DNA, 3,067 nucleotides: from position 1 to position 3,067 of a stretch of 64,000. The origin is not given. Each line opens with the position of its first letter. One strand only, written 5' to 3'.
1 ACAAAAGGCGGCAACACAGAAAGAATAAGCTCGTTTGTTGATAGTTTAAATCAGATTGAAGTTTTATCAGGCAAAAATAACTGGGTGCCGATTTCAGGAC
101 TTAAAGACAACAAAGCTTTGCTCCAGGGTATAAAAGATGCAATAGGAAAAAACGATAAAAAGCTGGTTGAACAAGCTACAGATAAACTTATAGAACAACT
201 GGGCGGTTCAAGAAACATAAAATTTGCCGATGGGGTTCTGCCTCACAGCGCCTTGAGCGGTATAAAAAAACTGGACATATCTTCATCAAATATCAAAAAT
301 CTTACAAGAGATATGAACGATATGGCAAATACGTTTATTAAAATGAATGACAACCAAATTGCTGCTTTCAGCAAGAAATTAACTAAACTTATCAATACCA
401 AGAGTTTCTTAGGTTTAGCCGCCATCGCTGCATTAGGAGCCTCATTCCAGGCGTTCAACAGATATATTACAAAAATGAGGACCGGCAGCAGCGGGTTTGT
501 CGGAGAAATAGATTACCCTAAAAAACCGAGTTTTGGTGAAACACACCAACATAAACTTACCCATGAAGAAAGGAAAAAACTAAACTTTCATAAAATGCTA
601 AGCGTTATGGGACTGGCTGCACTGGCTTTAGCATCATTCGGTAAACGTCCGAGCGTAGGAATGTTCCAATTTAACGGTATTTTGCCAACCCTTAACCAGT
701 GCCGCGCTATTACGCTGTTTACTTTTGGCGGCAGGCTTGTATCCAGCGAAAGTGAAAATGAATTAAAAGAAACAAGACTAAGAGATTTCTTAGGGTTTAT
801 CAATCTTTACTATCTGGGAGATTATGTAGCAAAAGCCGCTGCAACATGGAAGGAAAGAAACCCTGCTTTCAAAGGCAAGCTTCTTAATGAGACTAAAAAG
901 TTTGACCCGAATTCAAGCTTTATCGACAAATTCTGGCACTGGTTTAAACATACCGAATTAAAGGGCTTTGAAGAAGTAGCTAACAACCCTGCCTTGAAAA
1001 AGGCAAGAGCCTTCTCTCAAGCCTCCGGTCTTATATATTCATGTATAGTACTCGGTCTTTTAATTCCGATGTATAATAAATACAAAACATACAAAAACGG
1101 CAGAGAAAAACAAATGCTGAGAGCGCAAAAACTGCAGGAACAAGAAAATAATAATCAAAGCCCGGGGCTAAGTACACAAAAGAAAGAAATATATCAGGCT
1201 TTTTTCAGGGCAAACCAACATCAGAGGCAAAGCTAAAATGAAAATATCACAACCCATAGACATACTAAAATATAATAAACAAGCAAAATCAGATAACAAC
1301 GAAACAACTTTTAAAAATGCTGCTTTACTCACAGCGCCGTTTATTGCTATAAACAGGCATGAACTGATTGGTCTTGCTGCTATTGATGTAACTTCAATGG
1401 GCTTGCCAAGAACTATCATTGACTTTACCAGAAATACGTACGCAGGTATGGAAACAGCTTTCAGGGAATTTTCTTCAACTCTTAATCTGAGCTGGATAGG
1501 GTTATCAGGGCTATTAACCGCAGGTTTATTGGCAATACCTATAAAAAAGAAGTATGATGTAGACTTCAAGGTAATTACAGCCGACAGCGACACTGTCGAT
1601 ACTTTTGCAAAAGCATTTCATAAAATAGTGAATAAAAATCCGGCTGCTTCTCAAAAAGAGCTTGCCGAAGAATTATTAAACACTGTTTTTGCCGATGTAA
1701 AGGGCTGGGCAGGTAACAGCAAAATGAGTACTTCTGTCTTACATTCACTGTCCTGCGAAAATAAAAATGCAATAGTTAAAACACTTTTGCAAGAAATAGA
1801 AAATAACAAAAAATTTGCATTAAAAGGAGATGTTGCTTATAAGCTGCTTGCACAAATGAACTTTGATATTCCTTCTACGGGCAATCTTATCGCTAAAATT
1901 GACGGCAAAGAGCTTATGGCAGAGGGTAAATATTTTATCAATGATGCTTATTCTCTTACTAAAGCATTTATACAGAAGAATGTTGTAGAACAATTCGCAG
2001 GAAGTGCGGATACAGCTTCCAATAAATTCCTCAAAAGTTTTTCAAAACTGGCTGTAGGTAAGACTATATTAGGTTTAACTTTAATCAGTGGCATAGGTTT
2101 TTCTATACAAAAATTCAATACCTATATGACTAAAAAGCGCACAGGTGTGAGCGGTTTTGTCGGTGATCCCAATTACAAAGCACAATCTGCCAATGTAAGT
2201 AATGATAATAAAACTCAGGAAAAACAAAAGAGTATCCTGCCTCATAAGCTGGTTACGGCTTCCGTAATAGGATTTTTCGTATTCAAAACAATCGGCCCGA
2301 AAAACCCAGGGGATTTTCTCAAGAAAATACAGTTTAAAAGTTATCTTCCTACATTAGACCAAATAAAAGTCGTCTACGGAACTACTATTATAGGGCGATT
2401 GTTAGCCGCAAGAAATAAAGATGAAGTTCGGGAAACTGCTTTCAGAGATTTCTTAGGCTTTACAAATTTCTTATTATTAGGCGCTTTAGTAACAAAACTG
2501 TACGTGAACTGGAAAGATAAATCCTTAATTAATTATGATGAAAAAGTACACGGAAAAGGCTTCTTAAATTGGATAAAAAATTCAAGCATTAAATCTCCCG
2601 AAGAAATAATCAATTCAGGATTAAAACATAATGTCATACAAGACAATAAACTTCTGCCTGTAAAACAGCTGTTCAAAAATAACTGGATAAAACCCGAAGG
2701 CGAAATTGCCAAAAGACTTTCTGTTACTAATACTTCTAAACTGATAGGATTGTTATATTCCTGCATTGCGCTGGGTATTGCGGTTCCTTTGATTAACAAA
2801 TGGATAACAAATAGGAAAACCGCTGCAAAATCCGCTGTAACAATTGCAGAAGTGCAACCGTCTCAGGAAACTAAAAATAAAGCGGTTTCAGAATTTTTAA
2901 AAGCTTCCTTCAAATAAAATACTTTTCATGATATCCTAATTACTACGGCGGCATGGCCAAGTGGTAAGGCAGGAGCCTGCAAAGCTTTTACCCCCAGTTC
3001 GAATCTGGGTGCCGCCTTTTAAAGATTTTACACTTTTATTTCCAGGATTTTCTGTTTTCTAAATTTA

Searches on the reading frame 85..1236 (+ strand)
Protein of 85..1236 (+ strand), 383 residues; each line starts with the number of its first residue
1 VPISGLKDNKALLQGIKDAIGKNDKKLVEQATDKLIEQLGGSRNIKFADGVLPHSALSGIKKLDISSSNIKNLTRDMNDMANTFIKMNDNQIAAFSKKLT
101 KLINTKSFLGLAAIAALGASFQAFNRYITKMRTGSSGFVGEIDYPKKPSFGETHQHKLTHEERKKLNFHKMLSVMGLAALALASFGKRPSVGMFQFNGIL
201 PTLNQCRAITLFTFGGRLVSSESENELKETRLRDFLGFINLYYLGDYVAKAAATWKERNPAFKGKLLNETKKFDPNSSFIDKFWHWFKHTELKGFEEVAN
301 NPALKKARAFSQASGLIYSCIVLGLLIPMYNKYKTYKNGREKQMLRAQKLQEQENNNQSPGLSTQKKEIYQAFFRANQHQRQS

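Call 5: search_protein_families(library=pfam, proteins=[window:85-1236:+], max_evalue=0.01)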
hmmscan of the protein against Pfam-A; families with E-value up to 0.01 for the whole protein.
window:85-1236:+ (383 aa): 0 families

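Call 6: search_protein_families(library=ncbifam, proteins=[window:85-1236:+], max_evalue=0.01)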
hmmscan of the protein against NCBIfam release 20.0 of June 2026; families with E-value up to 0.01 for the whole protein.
window:85-1236:+ (383 aa): 1 family
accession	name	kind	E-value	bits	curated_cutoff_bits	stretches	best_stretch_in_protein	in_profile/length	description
NF038290.1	repM_Acin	exception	0.0068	15.8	250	1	74-133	234-287/304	replication initiation protein RepM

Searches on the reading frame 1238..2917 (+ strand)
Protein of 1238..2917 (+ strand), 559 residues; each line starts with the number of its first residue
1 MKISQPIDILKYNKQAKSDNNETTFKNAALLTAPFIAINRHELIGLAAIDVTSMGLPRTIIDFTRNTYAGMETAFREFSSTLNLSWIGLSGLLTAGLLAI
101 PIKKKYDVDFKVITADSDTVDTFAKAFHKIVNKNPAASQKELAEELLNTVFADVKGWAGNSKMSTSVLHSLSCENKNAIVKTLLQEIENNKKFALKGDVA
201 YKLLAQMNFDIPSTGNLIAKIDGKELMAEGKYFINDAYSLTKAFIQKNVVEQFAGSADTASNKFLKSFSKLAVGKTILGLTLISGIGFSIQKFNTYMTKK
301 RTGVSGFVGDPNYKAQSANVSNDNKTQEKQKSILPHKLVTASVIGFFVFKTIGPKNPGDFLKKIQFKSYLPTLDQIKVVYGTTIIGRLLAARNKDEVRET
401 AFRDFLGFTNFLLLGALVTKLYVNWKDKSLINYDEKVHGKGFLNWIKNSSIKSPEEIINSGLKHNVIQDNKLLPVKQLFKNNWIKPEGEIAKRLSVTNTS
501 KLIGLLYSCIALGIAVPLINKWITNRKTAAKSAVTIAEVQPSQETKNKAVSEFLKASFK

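Call 5: search_protein_families(library=pfam, proteins=[window:1238-2917:+], max_evalue=0.01)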
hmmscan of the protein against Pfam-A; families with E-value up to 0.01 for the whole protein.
window:1238-2917:+ (559 aa): 0 families

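Call 6: search_protein_families(library=ncbifam, proteins=[window:1238-2917:+], max_evalue=0.01)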
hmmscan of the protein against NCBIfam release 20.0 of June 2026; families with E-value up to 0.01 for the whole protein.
window:1238-2917:+ (559 aa): 0 families

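Call 18: find_encoding_contigs(protein=window:1238-2917:+, flank=10000, max_places=3)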
Protein window:1238-2917:+ (559 aa): 1 contig read that carries it; 1 place shown.
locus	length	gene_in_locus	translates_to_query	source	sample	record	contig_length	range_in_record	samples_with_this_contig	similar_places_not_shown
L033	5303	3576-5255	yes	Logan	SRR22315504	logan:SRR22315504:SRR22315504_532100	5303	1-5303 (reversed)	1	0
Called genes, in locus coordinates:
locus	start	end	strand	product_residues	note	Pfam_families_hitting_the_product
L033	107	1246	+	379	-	PF03739:LptF_LptG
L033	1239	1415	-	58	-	-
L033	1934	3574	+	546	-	-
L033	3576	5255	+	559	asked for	-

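Call 45: search_protein_families(library=padloc, proteins=[window:1238-2917:+], max_evalue=0.01)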
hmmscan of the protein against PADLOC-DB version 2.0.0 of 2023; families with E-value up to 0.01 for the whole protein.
window:1238-2917:+ (559 aa): 0 families

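Call 46: search_protein_families(library=phrogs, proteins=[window:1238-2917:+], max_evalue=0.01)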
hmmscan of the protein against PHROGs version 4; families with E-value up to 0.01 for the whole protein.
window:1238-2917:+ (559 aa): 0 families

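Call 55: find_related_loci(query=A6, collection=metagenome_contigs, flank=10000)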
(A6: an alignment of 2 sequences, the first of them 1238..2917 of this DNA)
Query A6 (559 aa) in metagenome_contigs; peptide patterns used: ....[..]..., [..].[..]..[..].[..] (x = any residue, [..] = any of these).
437 stretches matched a pattern, but none encodes a relative of the query by tblastn (E <= 1e-3).
